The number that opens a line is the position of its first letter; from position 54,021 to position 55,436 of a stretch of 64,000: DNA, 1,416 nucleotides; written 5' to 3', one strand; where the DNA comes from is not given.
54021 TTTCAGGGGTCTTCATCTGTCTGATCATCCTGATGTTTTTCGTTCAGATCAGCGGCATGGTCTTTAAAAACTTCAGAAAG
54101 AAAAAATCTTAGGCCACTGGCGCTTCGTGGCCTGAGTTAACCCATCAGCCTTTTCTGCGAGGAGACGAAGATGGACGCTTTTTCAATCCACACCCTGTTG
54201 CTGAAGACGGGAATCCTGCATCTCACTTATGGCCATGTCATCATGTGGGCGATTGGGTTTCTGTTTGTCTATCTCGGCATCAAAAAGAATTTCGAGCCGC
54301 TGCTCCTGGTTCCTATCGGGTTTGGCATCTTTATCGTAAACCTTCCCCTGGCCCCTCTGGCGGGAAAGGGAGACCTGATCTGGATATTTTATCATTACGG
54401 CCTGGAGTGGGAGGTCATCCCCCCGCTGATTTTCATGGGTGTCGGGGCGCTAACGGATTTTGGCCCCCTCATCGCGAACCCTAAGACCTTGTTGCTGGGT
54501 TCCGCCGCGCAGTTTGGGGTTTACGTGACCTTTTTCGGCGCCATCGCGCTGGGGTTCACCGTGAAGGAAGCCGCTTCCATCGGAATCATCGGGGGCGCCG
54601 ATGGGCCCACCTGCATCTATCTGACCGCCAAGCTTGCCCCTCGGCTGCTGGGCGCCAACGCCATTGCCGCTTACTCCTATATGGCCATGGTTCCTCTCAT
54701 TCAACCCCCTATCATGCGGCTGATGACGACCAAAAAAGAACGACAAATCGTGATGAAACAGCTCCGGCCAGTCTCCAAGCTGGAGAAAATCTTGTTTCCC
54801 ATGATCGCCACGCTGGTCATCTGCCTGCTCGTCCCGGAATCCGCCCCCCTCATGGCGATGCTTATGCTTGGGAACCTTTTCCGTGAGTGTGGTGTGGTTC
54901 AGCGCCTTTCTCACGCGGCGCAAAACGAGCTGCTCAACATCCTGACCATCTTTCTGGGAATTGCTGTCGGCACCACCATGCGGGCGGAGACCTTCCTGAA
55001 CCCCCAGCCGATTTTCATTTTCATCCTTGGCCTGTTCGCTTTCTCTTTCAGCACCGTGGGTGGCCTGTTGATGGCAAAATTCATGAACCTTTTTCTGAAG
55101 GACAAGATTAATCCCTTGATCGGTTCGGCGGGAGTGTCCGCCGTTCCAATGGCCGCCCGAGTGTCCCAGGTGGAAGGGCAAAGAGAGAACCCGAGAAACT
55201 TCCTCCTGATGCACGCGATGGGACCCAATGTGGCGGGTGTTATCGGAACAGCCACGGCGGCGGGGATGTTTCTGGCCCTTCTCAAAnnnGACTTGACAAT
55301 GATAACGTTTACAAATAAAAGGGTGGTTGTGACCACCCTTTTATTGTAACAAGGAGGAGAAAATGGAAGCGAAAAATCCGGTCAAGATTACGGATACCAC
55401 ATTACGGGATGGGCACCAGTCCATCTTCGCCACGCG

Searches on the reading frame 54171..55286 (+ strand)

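Call 11: search_protein_families(library=pfam, proteins=[window:54171-55286:+], max_evalue=0.001)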
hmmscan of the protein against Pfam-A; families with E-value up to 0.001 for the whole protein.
window:54171-55286:+ (372 aa): 1 family
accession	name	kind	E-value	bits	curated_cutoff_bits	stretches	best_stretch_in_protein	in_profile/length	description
PF03977.18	OAD_beta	-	3.8e-161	536.4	31.6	1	22-371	2-349/349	Na+-transporting oxaloacetate decarboxylase beta subunit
